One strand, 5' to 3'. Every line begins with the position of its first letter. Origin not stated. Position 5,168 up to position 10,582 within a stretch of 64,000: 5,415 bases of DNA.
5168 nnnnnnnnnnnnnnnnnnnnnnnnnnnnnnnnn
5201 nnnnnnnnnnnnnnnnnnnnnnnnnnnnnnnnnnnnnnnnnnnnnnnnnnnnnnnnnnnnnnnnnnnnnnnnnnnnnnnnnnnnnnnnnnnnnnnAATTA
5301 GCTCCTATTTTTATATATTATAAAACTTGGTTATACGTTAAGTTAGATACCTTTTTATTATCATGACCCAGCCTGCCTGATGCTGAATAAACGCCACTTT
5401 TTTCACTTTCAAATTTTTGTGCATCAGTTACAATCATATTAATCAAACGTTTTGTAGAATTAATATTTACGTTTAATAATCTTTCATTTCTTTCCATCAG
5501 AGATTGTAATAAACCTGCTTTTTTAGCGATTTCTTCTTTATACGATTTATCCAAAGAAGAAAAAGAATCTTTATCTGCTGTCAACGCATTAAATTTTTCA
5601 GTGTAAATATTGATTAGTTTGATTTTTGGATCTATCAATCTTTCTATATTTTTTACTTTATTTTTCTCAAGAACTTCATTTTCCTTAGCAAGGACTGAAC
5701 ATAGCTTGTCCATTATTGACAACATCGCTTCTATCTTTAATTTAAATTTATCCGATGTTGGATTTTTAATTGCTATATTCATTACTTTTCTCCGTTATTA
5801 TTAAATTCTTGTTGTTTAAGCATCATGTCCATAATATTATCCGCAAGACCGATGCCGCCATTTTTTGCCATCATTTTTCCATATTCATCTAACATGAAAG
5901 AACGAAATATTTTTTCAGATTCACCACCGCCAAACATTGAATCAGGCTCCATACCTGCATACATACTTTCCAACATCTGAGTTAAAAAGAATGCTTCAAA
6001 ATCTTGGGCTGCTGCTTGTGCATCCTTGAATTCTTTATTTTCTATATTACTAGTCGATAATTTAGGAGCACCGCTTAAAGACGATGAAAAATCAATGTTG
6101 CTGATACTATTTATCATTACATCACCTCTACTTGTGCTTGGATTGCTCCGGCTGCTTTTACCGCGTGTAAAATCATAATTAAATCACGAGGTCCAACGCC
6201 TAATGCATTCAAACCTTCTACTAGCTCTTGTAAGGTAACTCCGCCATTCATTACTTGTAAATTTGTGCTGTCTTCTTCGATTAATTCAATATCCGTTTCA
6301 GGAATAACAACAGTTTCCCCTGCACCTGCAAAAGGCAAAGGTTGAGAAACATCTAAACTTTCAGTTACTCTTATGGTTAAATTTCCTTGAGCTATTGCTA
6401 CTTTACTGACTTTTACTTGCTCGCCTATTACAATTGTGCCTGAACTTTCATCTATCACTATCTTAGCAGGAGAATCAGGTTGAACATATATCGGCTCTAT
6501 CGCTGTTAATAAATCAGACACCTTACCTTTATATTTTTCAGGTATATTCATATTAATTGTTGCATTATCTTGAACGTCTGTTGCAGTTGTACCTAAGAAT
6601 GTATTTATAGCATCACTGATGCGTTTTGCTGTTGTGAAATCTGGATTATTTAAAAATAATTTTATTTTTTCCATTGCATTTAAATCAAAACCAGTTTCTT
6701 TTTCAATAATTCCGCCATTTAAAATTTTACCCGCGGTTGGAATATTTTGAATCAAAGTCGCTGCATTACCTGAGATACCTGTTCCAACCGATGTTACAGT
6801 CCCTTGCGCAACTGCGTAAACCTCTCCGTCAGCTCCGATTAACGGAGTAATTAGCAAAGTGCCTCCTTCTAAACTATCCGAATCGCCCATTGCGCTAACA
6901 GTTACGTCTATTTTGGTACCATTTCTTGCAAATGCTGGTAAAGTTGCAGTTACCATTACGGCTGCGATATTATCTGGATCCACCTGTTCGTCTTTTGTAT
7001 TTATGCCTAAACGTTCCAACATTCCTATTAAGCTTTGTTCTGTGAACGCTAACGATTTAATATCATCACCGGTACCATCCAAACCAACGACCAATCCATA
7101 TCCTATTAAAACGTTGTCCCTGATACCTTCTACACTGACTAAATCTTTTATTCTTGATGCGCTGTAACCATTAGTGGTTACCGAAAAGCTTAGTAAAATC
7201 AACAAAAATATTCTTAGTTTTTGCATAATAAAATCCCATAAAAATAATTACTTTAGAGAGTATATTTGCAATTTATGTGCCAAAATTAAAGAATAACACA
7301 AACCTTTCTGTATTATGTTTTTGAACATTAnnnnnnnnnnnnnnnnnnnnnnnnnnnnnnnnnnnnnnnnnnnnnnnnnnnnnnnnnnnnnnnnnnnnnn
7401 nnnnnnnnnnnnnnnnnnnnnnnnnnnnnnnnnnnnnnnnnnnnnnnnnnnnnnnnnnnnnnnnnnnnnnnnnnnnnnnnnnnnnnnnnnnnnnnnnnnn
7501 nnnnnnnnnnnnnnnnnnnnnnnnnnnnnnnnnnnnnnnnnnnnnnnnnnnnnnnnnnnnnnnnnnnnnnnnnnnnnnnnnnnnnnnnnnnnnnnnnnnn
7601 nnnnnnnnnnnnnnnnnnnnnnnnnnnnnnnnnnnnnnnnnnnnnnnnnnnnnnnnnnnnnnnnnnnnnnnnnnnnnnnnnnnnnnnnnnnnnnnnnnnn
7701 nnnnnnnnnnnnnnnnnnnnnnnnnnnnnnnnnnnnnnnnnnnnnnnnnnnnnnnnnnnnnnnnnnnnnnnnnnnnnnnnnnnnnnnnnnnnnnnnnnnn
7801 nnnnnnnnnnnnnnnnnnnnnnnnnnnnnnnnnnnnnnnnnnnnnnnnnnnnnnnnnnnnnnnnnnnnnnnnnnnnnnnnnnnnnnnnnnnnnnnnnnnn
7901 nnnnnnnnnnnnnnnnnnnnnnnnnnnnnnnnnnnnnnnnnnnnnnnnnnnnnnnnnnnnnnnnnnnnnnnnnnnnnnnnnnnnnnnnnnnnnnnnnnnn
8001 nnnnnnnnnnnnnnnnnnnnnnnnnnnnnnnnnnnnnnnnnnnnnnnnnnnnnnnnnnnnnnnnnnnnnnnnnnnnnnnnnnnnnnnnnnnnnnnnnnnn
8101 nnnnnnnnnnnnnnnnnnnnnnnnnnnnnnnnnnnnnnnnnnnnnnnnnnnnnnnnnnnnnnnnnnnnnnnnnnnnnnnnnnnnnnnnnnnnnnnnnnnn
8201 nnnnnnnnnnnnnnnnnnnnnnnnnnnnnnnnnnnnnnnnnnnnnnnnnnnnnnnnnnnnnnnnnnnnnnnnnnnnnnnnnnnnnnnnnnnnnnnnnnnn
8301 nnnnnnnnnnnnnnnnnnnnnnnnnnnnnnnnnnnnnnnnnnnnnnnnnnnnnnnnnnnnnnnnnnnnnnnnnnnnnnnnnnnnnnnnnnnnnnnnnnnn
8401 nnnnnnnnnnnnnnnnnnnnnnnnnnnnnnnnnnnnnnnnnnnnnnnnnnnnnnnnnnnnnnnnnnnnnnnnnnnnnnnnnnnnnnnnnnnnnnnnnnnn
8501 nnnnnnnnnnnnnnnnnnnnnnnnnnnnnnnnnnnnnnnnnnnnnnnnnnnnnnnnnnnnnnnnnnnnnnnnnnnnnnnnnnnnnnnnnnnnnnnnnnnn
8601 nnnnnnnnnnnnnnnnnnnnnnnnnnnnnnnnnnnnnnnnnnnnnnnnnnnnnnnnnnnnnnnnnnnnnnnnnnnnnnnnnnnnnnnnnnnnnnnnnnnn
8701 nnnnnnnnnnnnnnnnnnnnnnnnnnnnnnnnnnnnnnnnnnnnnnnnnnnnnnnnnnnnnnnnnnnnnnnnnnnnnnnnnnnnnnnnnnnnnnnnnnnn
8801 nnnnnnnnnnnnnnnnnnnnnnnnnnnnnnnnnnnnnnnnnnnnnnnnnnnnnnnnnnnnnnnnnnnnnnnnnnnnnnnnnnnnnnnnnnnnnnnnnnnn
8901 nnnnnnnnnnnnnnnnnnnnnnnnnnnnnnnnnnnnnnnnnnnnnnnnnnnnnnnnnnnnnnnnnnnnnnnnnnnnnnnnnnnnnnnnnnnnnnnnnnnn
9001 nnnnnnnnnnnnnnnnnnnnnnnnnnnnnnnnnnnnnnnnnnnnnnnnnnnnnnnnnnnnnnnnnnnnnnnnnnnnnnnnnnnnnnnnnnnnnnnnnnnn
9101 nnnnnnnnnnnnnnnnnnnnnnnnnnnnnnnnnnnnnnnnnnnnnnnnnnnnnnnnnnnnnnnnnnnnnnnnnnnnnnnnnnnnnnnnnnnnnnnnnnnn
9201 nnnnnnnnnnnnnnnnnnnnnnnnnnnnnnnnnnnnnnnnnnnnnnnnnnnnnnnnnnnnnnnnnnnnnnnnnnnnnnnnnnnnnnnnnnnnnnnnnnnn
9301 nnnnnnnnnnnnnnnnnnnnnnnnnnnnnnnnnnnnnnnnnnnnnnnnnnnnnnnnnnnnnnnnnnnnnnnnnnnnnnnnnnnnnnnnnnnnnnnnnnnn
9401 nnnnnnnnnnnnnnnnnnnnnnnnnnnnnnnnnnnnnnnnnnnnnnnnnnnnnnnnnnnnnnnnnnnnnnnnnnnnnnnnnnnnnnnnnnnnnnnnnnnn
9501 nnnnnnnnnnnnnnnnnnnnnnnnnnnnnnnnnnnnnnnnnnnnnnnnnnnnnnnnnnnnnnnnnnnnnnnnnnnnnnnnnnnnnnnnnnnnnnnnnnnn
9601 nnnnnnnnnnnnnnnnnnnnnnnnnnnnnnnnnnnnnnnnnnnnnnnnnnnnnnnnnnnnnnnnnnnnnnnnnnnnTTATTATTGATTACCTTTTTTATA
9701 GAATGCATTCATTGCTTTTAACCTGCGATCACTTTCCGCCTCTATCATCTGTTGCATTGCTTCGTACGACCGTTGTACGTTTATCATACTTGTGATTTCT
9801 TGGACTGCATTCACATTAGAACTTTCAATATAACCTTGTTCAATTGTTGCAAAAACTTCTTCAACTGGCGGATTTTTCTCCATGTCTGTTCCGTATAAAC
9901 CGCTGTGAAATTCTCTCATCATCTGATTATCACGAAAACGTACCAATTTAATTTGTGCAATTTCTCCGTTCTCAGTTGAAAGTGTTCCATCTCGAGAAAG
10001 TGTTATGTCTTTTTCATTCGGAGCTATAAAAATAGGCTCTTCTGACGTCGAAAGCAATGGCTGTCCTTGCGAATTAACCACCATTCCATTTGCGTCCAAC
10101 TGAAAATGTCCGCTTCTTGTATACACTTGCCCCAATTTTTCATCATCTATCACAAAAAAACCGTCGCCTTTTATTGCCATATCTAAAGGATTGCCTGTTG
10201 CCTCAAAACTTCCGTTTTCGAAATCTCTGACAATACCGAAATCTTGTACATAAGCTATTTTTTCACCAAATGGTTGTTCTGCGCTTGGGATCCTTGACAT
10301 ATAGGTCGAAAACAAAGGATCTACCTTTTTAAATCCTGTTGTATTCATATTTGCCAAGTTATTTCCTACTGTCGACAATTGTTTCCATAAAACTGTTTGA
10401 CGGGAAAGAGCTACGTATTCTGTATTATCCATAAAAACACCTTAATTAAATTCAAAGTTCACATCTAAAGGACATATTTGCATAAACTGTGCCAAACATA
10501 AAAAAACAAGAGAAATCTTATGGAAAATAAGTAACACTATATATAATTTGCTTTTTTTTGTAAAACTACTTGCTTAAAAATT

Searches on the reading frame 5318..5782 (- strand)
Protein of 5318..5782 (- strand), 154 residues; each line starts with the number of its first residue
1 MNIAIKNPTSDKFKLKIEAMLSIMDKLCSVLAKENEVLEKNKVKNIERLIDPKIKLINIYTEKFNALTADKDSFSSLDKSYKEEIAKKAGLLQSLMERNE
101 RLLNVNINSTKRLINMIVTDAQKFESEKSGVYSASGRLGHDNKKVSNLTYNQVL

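Call 22: search_protein_families(library=pfam, proteins=[window:5318-5782:-], max_evalue=0.00001)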
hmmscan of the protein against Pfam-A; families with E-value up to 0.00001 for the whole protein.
window:5318-5782:- (154 aa): 1 family
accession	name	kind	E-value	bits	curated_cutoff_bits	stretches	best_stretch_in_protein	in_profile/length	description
PF05130.17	FlgN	-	1.6e-07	32.3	30.5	0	17-137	10-144/147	FlgN protein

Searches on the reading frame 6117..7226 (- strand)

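Call 22: search_protein_families(library=pfam, proteins=[window:6117-7226:-], max_evalue=0.00001)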
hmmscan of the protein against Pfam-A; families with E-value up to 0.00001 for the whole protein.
window:6117-7226:- (369 aa): 1 family
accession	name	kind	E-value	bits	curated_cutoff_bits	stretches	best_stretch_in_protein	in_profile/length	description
PF02119.21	FlgI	-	1.5e-127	425.7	25.3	1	25-368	1-343/343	Flagellar P-ring protein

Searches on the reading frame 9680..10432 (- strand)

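Call 22: search_protein_families(library=pfam, proteins=[window:9680-10432:-], max_evalue=0.00001)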
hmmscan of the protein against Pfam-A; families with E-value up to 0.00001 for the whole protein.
window:9680-10432:- (250 aa): 3 families
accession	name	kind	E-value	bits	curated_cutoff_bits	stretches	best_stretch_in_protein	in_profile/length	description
PF22692.1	LlgE_F_G_D1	-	6.3e-16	58.7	27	1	86-152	1-63/64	Flagellar hook protein FlgE/F/G D1 domain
PF06429.18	Flg_bbr_C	-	9.2e-14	51.1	23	1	199-241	2-44/46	Flagellar basal body rod FlgEFG protein C-terminal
PF00460.25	Flg_bb_rod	-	2.7e-08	34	20.7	1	6-35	2-31/31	Flagella basal body rod protein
